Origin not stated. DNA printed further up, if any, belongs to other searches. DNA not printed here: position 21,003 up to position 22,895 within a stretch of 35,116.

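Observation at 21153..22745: E2-like lipoyl + E3-binding domains fused to a complete FabH (KAS III) in place of the acyltransferase core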

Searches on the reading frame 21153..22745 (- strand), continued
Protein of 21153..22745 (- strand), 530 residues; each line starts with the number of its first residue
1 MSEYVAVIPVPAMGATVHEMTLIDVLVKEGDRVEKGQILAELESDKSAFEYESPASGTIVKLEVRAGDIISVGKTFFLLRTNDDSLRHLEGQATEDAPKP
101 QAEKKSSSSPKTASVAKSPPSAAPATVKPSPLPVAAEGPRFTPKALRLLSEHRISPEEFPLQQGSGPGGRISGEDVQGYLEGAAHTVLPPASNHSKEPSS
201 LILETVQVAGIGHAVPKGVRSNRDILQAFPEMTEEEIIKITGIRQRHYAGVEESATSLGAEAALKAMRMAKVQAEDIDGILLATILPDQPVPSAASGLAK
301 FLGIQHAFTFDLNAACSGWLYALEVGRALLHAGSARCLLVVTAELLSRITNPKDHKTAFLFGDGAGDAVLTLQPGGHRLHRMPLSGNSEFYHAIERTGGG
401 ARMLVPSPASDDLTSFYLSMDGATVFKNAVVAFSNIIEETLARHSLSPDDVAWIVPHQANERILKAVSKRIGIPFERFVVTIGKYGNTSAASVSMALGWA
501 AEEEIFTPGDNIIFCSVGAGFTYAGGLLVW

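Call 34: find_related_loci(query=A1, collection=genome_contigs, flank=10000)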
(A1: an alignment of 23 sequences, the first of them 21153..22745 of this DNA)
Query A1 (530 aa) in genome_contigs; peptide patterns used: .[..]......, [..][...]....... (x = any residue, [..] = any of these).
600 stretches matched a pattern (row limit reached: there are more); 600 encode a relative of the query (tblastn E <= 1e-3); the best 80 are kept; 80 distinct loci.
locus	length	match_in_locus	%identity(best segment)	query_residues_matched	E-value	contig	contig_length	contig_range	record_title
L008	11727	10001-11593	58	1-530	0e+0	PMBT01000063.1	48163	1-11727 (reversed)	MAG: Opitutia bacterium isolate fen_1438 73.20120700_E3M.30_contig_27737, whole genome shotgun sequence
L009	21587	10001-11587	58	1-530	0e+0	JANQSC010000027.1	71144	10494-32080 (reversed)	MAG: Opitutaceae bacterium isolate IP29b_bin.87 k99_2547881, whole genome shotgun sequence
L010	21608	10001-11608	56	1-530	0e+0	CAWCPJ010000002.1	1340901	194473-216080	MAG: uncultured Verrucomicrobiae bacterium isolate MFD04944.bin.2.211 genome assembly, contig: contig_14773, whole genom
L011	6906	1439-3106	55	1-530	0e+0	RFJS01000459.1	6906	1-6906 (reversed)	MAG: Verrucomicrobia bacterium isolate J108 k99_770521, whole genome shotgun sequence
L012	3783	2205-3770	56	1-530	0e+0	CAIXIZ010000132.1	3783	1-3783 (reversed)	MAG: uncultured Verrucomicrobia bacterium isolate Umea_bin-05090 genome assembly, contig: bin-05090:132/478, whole genom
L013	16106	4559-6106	56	1-530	0e+0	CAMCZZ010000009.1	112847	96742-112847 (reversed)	MAG: Akkermansia muciniphila isolate ME-09jul19-75 genome assembly, contig: ME-09jul19-C134, whole genome shotgun sequen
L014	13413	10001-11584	56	1-530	0e+0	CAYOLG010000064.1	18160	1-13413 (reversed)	MAG TPA_asm: uncultured Opitutaceae bacterium isolate SRP134809_co1_176 genome assembly, contig: NODE_5790_length_18160_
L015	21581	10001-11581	55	1-530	0e+0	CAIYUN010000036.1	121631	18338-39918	MAG: uncultured Opitutaceae bacterium isolate Umea3_bin-2131 genome assembly, contig: bin-2131:36/91, whole genome shotg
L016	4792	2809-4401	54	1-530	0e+0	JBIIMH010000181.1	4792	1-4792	MAG: Rariglobus sp. isolate ME2002-07-01_3300044642_group1_bin108 Rohwer_bin2647_scaffold_17302_c1, whole genome shotgun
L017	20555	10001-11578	55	1-530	7e-180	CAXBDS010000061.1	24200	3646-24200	MAG TPA_asm: uncultured Opitutaceae bacterium isolate ERR2762106_concoct_147 genome assembly, contig: ERZ3422020.2425, w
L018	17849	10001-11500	54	1-530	3e-178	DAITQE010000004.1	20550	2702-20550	MAG TPA_asm: Opitutus sp. isolate CTOTU41445 NODE_1575_length_20550_cov_3.671530, whole genome shotgun sequence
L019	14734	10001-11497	52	1-524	7e-174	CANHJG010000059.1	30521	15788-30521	MAG: Opitutae bacterium isolate RE-23may17-750 genome assembly, contig: RE-23may17-C3517, whole genome shotgun sequence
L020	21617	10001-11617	55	1-530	0e+0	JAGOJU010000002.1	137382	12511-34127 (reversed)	MAG: Opitutaceae bacterium isolate Go_SlAct_bin_81 Go_SlAct_253_length_137382_cov_7.062329, whole genome shotgun sequenc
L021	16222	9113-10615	53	1-530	3e-169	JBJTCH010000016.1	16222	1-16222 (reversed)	MAG: Opitutaceae bacterium isolate samp_4331_semibin_260 samp_4331_57639, whole genome shotgun sequence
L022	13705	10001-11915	62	1-530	9e-152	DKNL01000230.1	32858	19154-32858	MAG TPA_asm: Opitutales bacterium UBA7389 UBA7389_contig_7860, whole genome shotgun sequence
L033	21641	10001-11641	53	1-530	5e-178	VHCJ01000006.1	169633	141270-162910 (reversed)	MAG: Verrucomicrobia bacterium isolate M_DeepCast_100m_m1_323 M_DeepCast_100m_m1_323_Ga0194119_10000088, whole genome sh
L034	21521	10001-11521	36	3-530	1e-102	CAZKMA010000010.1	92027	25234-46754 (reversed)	MAG TPA_asm: uncultured Spirochaetales bacterium isolate binchicken_co224_265 genome assembly, contig: NODE_97_length_92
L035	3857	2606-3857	58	1-453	7e-110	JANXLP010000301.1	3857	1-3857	MAG: Opitutaceae bacterium isolate 336R_concoct_124_sub 336R_k141_528953, whole genome shotgun sequence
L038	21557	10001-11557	56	4-530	0e+0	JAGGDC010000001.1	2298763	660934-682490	MAG: Candidatus Synoicihabitans palmerolidicus isolate Bin8 Contig1, whole genome shotgun sequence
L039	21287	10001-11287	39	10-530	3e-72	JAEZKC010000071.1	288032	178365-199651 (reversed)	MAG: Fibrobacteres bacterium isolate OH_CDB_25 k127_1990099, whole genome shotgun sequence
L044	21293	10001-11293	38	10-530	1e-68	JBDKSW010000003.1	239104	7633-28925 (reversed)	MAG: Thermoguttaceae bacterium isolate 6_bin.44 c_000000241462, whole genome shotgun sequence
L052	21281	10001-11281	38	22-530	1e-62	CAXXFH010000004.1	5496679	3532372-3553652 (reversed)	MAG: Thermoguttaceae bacterium isolate 312aca04-849c-440b-8203-9b7a9de13541 genome assembly, contig: contig_4, whole gen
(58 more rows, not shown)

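Call 41: search_protein_families(library=pfam, proteins=[L039:6563-7843:+, L039:7917-9971:+, L039:9968-11290:+, L039:11397-12152:+, L039:12251-13561:+, L039:14685-15491:+, L052:7450-9615:+, L052:9779-11284:+, L052:11694-12611:+, L052:5778-7154:-], max_evalue=0.0001)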
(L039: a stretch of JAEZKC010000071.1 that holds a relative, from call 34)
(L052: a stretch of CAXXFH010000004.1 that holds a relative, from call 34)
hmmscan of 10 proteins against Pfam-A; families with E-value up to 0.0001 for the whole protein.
L039:6563-7843:+ (426 aa): 1 family
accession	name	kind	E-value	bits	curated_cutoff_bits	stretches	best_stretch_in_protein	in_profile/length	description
PF00294.29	PfkB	-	4.4e-23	82.5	25.8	1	91-399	25-291/302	pfkB family carbohydrate kinase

L039:7917-9971:+ (684 aa): 3 families
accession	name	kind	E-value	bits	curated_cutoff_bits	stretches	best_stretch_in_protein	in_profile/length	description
PF00676.26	E1_dh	-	1.2e-52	179.2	22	1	45-341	3-299/300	Dehydrogenase E1 component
PF02779.29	Transket_pyr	-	3.5e-25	89.1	27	1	369-536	7-172/174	Transketolase, pyrimidine binding domain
PF02780.25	Transketolase_C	-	2.7e-21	76.2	25.9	1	560-670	8-122/124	Transketolase, C-terminal domain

L039:9968-11290:+ (440 aa): 5 families
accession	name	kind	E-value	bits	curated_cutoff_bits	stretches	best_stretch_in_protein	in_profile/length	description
PF08541.16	ACP_syn_III_C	-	3.9e-27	94.7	26.6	1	355-440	3-90/90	3-Oxoacyl-[acyl-carrier-protein (ACP)] synthase III C terminal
PF08545.16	ACP_syn_III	-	2.9e-23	82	24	1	226-296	1-73/80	3-Oxoacyl-[acyl-carrier-protein (ACP)] synthase III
PF00364.28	Biotin_lipoyl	-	9.3e-14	51.5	22.1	1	11-81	4-73/73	Biotin-requiring enzyme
PF00195.25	Chal_sti_synt_N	-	7.7e-07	29.2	27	1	135-287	67-222/225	Chalcone and stilbene synthases, N-terminal domain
PF00108.29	Thiolase_N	-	1.3e-06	28.5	26.4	1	166-270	18-123/260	Thiolase, N-terminal domain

L039:11397-12152:+ (251 aa): 4 families
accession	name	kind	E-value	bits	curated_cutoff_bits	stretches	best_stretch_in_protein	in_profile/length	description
PF04002.20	RadC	-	1.1e-39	135.5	22.1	1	129-246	2-119/121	RadC-like JAB domain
PF20582.4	UPF0758_N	-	1.8e-07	31.6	27.1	1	36-104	9-76/77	UPF0758 N-terminal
PF12826.13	HHH_2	-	6.1e-06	26.7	27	1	71-105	15-49/64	Helix-hairpin-helix motif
PF14520.12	HHH_5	-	2.2e-05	25.3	27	1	71-105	14-49/57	Helix-hairpin-helix domain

L039:12251-13561:+ (436 aa): 1 family
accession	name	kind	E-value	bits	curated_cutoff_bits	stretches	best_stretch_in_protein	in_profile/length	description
PF00501.34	AMP-binding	-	1.8e-08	34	29.9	1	85-294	159-374/384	AMP-binding enzyme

L039:14685-15491:+ (268 aa): 0 families

L052:7450-9615:+ (721 aa): 3 families
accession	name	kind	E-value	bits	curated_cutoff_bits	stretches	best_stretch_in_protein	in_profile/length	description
PF00676.26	E1_dh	-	2e-50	171.9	22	1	82-374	2-294/300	Dehydrogenase E1 component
PF02779.29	Transket_pyr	-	1e-25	90.9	27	1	406-574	6-172/174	Transketolase, pyrimidine binding domain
PF02780.25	Transketolase_C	-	7.2e-21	74.8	25.9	1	597-710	7-124/124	Transketolase, C-terminal domain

L052:9779-11284:+ (501 aa): 5 families
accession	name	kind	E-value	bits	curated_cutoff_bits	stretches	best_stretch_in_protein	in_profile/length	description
PF08541.16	ACP_syn_III_C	-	9.5e-30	103.1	26.6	1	415-501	2-90/90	3-Oxoacyl-[acyl-carrier-protein (ACP)] synthase III C terminal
PF08545.16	ACP_syn_III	-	5.4e-26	90.7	24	1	287-364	1-79/80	3-Oxoacyl-[acyl-carrier-protein (ACP)] synthase III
PF00364.28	Biotin_lipoyl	-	8.4e-12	45.2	22.1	1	63-132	5-73/73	Biotin-requiring enzyme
PF00108.29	Thiolase_N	-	1e-06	28.8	26.4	1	222-324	13-116/260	Thiolase, N-terminal domain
PF00195.25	Chal_sti_synt_N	-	6.2e-05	23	27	0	199-350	70-224/225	Chalcone and stilbene synthases, N-terminal domain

L052:11694-12611:+ (305 aa): 1 family
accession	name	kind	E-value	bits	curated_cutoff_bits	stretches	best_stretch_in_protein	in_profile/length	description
PF00701.28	DHDPS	-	7.3e-53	179.6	22.1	1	8-297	2-288/289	Dihydrodipicolinate synthetase family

L052:5778-7154:- (458 aa): 0 families

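Call 44: find_homologous_proteins(query=A2, max_evalue=1e-20)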
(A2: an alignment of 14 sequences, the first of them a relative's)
Query A2 (14 sequences) (684 aa, profile of the alignment): 1091 proteins with E <= 1e-20 among 8000 candidates; the best 120 are listed.
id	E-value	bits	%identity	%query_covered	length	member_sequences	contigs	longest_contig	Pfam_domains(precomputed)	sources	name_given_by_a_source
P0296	0.0e+0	1211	60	96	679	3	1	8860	PF00676.26,PF02780.26,PF02779.30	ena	-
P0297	0.0e+0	1206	62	96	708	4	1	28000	PF13292.12,PF00676.26,PF02780.26,PF02779.30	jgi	-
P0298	0.0e+0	1206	60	96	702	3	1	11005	PF13292.12,PF00676.26,PF02780.26,PF02779.30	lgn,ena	-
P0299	0.0e+0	1205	60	97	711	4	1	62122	PF13292.12,PF00676.26,PF02780.26,PF02779.30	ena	-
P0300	0.0e+0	1205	58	95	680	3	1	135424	PF00676.26,PF02780.26,PF02779.30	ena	-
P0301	0.0e+0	1204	59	97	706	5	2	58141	PF13292.12,PF00676.26,PF02780.26,PF02779.30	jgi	jgi:2-oxoisovalerate dehydrogenase E1 component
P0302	0.0e+0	1204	58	95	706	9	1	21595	PF00676.26,PF02780.26,PF02779.30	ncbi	ncbi:MAG: thiamine pyrophosphate-dependent enzyme [Thermoguttaceae bacterium]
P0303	0.0e+0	1204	62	96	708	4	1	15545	PF13292.12,PF00676.26,PF02780.26,PF02779.30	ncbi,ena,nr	ncbi:MAG TPA: thiamine pyrophosphate-dependent enzyme [Thermoguttaceae bacterium]|nr:thiamine pyroph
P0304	0.0e+0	1203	56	96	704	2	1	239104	PF13292.12,PF00676.26,PF02780.26,PF02779.30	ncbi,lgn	ncbi:MAG: thiamine pyrophosphate-dependent enzyme [Thermoguttaceae bacterium]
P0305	0.0e+0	1202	59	95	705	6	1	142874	PF00676.26,PF02780.26,PF02779.30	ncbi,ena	-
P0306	0.0e+0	1201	60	98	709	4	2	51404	PF00676.26,PF02780.26,PF02779.30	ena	-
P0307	0.0e+0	1198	59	98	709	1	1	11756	PF00676.26,PF02780.26,PF02779.30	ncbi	-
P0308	0.0e+0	1198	59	98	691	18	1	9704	PF00676.26,PF02780.26,PF02779.30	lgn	-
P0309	0.0e+0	1197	60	96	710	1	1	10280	PF13292.12,PF00676.26,PF02780.26,PF02779.30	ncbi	-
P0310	0.0e+0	1196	62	97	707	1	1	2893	PF00676.26,PF02780.26,PF02779.30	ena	-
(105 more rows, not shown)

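Call 57: predict_structure(alignment_id=A3)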
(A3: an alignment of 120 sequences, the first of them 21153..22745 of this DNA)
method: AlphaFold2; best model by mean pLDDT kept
length: 530 residues; sequences in the alignment: 120
mean_pLDDT: 82.3   pTM: 0.75
mean pLDDT of the five models: 82.3, 82.2, 81.2, 79.2, 77.2
residues with pLDDT >= 90: 239; 70-90: 201; 50-70: 25; < 50: 65
segments of 3 or more residues with pLDDT < 50: 93-109, 111-136, 183-199, 486-490
pLDDT, mean of each block of 10 residues (from residue 1): 92 78 93 97 85 97 91 95 95 50 38 39 37 53 87 90 77 86 46 40 83 91 87 86 83 93 97 97 79 87 95 83 95 95 88 80 91 92 90 86 83 87 88 94 95 88 88 87 50 84 91 90 92
secondary structure, 60 per line:
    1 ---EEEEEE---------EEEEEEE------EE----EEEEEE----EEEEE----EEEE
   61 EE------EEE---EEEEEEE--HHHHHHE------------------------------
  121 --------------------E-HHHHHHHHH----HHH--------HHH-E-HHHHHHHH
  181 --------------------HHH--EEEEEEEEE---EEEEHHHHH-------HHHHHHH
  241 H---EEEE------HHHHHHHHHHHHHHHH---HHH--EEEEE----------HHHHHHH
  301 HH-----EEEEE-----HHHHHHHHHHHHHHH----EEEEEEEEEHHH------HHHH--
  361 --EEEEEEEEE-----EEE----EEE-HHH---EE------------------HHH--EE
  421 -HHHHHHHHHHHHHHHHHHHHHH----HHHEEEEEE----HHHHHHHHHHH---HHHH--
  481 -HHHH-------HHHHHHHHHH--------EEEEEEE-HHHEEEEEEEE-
elements in order: E4-9 E19-25 E38-43 E48-52 E57-62 E69-71 E75-81 H84-89 H143-151 H173-180 E206-214 E218-221 H222-226 H234-241 E245-248 H255-270 E279-283 H294-302 E308-312 H318-332 E337-345 H355-358 E363-371 E377-379 E384-386 H422-443 E451-456 H461-471 H475-478 H482-485 H493-502 E511-517 E522-529

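Call 61: fold_search(model_id=the predicted structure, library=pdb)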
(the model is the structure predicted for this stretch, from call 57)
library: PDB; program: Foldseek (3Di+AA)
matches with E <= 10: 1509; with E <= 0.001: 1115
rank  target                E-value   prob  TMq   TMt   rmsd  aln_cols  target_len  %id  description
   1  4ylt                  1.2e-34  1.00  0.55  0.91   2.6       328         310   35  Crystal structure of beta-ketoacyl-ACP synthase III (FabH) from Yersinia pestis (released 2015-04-08)
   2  4z19                  1.4e-34  1.00  0.54  0.91   2.6       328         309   35  Crystal structure of beta-ketoacyl-ACP synthase III (FabH) from Yersinia pestis with acetylated active site cysteine (released 2015-05-20)
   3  9ka6_A                1.9e-34  1.00  0.55  0.90   2.7       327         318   35  Crystal structure of beta-ketoacyl-ACP synthase FabH C112Q in complex with acyl-ACP from E. coli (released 2025-09-10)
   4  5bnr                  9.0e-34  1.00  0.55  0.92   2.4       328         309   35  E. coli Fabh with small molecule inhibitor 2 (released 2016-05-18)
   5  9ka5                  9.0e-34  1.00  0.56  0.92   2.3       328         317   35  Crystal structure of beta-ketoacyl-ACP synthase FabH C112Q from E. coli (released 2025-09-10)
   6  4ryb_A                1.4e-33  1.00  0.57  0.93   2.3       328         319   34  Crystal structure of beta-ketoacyl-ACP synthase III (FabH) from Neisseria meningitidis (released 2014-12-31)
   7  1hn9_A                1.7e-33  1.00  0.56  0.92   2.3       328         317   35  CRYSTAL STRUCTURE OF BETA-KETOACYL-ACP SYNTHASE III (released 2000-12-27)
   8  6x7r                  2.6e-33  1.00  0.56  0.91   2.3       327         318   35  E. coli beta-ketoacyl-[acyl carrier protein] synthase III (FabH) in complex with oxa(dethia)-coenzyme A (released 2021-06-02)
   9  3il3                  2.6e-33  1.00  0.56  0.92   2.7       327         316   33  Structure of Haemophilus influenzae FabH (released 2009-08-25)
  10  1zow_A                4.7e-33  1.00  0.56  0.93   2.2       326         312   31  Crystal Structure of S. aureus FabH, beta-ketoacyl carrier protein synthase III (released 2005-08-09)
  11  1ebl_A                6.3e-33  1.00  0.56  0.91   2.7       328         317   35  THE 1.8 A CRYSTAL STRUCTURE AND ACTIVE SITE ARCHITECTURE OF BETA-KETOACYL-[ACYL CARRIER PROTEIN] SYNTHASE III (FABH) F (released 2000-02-11)
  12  3h78_A                8.5e-33  1.00  0.56  0.88   2.6       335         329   30  Crystal structure of Pseudomonas aeruginosa PqsD C112A mutant in complex with anthranilic acid (released 2009-09-15)
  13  6kue_A                1.5e-32  1.00  0.57  0.90   2.5       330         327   33  The structure of BioZ from Agrobacterium tumefaciens (released 2020-09-02)
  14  8vd9                  1.7e-32  1.00  0.55  0.92   2.3       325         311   32  Crystal structure of Bacillus subtilis FabHA, beta-ketoacyl carrier protein synthase III (released 2024-02-14)
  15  4nhd_A                2.0e-32  1.00  0.55  0.90   2.5       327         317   34  Crystal structure of beta-ketoacyl-ACP synthase III (FabH) from Vibrio Cholerae in complex with Coenzyme A (released 2013-12-25)
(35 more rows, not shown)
